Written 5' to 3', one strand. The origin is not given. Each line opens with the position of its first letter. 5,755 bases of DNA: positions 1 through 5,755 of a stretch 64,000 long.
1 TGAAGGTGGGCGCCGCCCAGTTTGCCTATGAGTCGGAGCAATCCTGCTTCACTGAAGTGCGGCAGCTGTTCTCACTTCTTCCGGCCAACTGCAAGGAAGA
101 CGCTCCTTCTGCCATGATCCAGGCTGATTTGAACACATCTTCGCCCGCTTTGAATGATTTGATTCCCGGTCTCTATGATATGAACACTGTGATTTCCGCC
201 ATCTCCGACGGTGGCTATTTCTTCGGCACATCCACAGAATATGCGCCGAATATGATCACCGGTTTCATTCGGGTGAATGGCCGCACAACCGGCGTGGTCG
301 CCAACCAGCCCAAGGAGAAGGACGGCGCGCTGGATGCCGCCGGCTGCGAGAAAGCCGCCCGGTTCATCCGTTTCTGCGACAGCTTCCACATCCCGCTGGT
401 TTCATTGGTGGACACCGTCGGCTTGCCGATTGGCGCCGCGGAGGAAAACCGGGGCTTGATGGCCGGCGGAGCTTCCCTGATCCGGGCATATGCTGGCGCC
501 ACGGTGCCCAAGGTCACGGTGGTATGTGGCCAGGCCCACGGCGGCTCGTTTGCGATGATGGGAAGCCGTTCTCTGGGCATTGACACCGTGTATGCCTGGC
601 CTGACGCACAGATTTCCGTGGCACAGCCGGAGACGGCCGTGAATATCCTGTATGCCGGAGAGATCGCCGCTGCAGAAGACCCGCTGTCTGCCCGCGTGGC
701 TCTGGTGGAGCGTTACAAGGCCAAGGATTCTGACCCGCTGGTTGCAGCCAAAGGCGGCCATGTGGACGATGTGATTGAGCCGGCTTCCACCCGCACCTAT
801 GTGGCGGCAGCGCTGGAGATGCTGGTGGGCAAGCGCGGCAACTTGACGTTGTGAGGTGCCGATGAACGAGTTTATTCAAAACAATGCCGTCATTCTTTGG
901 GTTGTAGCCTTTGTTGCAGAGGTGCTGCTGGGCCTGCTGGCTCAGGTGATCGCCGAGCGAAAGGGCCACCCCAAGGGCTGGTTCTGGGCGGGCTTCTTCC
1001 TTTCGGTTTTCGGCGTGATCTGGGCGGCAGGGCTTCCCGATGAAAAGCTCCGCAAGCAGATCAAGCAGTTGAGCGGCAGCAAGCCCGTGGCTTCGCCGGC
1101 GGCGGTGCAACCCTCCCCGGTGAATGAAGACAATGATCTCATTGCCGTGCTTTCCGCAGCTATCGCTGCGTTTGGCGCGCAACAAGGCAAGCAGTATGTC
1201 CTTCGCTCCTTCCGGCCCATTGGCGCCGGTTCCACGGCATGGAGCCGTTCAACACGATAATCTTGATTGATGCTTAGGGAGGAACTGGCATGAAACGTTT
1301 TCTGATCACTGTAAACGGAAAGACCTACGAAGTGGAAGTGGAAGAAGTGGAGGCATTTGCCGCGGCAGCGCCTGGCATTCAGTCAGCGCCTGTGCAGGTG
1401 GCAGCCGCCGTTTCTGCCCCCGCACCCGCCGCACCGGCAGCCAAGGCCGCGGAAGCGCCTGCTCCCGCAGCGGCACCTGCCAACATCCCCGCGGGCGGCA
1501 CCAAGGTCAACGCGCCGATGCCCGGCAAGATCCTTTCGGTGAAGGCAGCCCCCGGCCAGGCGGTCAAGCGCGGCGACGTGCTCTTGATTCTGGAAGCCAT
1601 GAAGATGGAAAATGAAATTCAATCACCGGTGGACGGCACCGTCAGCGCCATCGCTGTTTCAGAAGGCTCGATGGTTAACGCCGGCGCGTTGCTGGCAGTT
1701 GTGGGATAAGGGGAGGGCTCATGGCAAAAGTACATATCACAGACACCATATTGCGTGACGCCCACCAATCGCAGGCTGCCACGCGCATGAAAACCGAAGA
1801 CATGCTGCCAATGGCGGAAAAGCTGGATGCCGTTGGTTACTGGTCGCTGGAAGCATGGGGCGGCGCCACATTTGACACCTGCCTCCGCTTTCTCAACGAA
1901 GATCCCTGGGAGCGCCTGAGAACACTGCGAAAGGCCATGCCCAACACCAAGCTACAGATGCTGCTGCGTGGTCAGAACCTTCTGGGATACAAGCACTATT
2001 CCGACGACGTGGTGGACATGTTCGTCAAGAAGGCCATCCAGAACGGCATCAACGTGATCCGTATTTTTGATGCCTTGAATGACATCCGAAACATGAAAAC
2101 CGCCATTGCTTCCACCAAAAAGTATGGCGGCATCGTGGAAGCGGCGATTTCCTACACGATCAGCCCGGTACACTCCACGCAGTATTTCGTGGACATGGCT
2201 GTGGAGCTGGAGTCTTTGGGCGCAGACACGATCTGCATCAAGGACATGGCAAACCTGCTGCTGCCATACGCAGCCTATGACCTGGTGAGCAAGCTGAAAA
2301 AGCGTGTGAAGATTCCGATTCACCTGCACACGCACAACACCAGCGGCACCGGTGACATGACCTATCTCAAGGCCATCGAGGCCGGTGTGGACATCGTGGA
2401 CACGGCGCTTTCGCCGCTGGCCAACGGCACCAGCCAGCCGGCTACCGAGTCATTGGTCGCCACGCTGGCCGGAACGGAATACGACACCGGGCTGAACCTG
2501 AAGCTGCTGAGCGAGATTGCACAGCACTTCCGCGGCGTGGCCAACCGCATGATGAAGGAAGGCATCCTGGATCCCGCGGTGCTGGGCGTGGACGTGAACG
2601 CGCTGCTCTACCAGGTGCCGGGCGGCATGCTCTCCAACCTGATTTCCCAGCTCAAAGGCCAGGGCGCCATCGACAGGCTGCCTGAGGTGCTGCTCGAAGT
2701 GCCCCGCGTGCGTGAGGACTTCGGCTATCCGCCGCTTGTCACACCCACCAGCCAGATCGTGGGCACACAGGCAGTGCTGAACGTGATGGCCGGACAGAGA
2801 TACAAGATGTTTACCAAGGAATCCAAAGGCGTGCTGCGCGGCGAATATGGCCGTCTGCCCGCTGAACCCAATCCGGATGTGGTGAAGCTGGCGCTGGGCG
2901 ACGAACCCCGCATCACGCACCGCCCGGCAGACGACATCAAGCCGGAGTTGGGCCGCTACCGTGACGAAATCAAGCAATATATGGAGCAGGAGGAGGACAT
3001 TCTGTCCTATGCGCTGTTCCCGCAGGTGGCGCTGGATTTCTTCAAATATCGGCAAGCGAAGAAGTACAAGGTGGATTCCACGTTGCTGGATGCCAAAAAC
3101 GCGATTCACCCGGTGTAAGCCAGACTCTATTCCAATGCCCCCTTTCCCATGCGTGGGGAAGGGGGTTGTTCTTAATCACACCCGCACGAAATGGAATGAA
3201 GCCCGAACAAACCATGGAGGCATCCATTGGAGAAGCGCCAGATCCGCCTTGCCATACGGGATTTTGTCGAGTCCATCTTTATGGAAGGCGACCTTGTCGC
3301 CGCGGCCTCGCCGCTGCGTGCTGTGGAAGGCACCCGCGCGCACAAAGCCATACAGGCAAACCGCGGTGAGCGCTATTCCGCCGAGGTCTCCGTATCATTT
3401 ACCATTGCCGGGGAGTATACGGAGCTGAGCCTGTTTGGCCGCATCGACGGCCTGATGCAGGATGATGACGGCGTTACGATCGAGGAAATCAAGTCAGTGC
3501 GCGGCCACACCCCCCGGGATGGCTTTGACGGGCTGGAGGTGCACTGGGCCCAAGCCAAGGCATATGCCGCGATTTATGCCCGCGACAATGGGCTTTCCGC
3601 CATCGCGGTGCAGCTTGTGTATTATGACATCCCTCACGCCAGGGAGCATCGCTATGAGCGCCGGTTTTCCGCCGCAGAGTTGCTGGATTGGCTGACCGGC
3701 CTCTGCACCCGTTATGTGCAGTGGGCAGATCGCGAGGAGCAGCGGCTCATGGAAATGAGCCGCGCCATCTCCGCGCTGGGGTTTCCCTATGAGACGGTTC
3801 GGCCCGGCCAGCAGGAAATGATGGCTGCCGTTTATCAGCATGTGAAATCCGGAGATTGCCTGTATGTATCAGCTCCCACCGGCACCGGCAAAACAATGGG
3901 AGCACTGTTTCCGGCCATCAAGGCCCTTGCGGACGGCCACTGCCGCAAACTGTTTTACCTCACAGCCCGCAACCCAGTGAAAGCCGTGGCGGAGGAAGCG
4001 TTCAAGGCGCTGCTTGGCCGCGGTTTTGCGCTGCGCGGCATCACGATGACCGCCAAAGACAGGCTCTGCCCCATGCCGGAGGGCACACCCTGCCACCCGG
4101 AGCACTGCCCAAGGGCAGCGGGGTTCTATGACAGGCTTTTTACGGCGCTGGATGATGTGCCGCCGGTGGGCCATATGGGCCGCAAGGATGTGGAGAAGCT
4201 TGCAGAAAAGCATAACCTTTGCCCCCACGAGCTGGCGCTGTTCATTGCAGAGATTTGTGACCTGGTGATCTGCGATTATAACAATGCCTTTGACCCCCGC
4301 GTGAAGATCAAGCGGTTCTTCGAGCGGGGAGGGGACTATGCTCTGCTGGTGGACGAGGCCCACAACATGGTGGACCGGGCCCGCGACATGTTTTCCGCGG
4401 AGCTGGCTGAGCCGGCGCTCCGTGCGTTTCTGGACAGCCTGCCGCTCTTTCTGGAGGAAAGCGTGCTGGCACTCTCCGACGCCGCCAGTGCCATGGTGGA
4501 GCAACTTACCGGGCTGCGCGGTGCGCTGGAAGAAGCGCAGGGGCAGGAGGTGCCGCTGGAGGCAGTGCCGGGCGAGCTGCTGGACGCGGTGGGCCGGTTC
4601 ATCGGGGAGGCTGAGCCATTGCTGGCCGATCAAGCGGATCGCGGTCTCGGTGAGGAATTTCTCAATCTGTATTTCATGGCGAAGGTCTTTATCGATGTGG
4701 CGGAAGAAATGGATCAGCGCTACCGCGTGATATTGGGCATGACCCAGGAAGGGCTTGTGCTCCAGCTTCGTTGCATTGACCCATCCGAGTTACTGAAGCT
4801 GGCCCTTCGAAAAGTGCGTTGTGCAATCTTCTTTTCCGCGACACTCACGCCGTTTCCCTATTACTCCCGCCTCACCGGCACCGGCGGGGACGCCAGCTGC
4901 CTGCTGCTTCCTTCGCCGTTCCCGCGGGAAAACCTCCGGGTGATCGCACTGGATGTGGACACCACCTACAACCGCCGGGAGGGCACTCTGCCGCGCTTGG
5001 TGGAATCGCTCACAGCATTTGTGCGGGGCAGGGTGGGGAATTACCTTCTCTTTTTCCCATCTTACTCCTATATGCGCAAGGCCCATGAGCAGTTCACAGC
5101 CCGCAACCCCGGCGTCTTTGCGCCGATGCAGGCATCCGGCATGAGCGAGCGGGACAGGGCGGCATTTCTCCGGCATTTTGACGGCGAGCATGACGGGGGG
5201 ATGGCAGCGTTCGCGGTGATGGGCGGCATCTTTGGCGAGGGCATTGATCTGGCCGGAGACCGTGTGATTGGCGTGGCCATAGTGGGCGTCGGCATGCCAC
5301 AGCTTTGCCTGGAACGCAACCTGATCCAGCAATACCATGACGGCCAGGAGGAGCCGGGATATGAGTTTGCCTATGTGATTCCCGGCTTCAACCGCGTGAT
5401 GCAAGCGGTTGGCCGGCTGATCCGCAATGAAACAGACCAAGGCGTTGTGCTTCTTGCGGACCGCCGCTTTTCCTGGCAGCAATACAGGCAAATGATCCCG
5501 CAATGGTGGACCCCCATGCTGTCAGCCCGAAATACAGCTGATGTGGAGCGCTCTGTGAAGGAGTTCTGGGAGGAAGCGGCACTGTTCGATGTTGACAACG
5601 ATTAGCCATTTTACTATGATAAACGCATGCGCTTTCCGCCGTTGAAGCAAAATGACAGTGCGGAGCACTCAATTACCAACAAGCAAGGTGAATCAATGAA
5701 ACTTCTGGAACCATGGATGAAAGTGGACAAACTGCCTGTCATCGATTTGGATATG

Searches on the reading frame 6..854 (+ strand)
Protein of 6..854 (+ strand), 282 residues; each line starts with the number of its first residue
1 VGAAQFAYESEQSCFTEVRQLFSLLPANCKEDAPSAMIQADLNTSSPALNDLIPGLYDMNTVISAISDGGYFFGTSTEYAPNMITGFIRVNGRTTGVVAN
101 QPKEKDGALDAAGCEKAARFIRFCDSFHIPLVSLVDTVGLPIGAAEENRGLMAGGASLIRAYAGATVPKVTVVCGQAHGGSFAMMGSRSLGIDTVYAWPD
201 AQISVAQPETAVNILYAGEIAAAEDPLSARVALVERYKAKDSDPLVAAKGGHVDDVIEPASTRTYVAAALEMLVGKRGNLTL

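Call 26: search_protein_families(library=pfam, proteins=[window:6-854:+], max_evalue=0.00001)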
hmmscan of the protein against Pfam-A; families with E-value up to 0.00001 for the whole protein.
window:6-854:+ (282 aa): 2 families
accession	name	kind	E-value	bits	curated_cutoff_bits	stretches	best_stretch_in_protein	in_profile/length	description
PF01039.27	Carboxyl_trans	-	2.8e-71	241.1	22.3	1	2-277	197-482/493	Carboxyl transferase domain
PF03255.19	ACCA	-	4.5e-11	42.9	23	1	104-219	123-234/310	Acetyl co-enzyme A carboxylase carboxyltransferase-like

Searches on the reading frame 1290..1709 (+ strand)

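Call 26: search_protein_families(library=pfam, proteins=[window:1290-1709:+], max_evalue=0.00001)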
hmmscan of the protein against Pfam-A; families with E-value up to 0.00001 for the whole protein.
window:1290-1709:+ (139 aa): 3 families
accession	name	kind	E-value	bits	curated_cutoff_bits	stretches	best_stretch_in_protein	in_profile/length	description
PF00364.28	Biotin_lipoyl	-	5.2e-21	74.7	22.1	1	72-137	2-72/73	Biotin-requiring enzyme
PF13533.13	Biotin_lipoyl_2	-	6.2e-15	55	29.8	1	109-137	2-30/32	Biotin-lipoyl like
PF13437.12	HlyD_3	-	1.1e-08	36.2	22.2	0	110-138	2-30/106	HlyD family secretion protein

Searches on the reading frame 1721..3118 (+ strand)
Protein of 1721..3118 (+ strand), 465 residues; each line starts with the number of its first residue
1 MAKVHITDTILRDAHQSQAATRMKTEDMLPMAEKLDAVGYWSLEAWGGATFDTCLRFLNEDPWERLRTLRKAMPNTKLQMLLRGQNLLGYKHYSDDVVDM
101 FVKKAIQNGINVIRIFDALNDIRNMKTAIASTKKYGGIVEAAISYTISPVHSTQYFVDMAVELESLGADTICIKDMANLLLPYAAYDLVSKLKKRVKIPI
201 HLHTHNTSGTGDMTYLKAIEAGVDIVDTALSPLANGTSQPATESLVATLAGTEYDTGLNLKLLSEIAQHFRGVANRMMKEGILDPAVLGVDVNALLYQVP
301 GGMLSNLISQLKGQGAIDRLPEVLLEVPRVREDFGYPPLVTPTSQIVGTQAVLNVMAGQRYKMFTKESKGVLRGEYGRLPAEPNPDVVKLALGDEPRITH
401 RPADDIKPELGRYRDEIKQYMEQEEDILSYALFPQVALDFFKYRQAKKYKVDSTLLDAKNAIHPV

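Call 26: search_protein_families(library=pfam, proteins=[window:1721-3118:+], max_evalue=0.00001)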
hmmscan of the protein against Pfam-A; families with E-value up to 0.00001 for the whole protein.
window:1721-3118:+ (465 aa): 2 families
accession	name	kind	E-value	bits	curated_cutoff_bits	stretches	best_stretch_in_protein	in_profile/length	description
PF02436.23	PYC_OADA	-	8e-54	182.9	27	1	296-448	3-166/201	Conserved carboxylase domain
PF00682.25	HMGL-like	-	2.9e-18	66.7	29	1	3-268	1-258/260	HMGL-like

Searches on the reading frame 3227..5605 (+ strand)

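Call 26: search_protein_families(library=pfam, proteins=[window:3227-5605:+], max_evalue=0.00001)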
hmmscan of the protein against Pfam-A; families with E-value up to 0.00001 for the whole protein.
window:3227-5605:+ (792 aa): 5 families
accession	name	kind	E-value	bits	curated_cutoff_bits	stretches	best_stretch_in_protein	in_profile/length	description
PF13307.12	Helicase_C_2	-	1.7e-36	126.2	25.3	1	602-763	8-169/170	Helicase C-terminal domain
PF06777.17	HBB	-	2.4e-08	34.3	30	1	493-580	103-187/190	Helical and beta-bridge domain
PF06733.21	DEAD_2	-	5.2e-08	33.2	21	1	316-395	90-169/172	DEAD_2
PF00270.35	DEAD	-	1e-07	32.3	26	1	193-262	2-65/167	DEAD/DEAH box helicase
PF04851.21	ResIII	-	2.6e-06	27.9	22.5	0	191-383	4-139/164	Type III restriction enzyme, res subunit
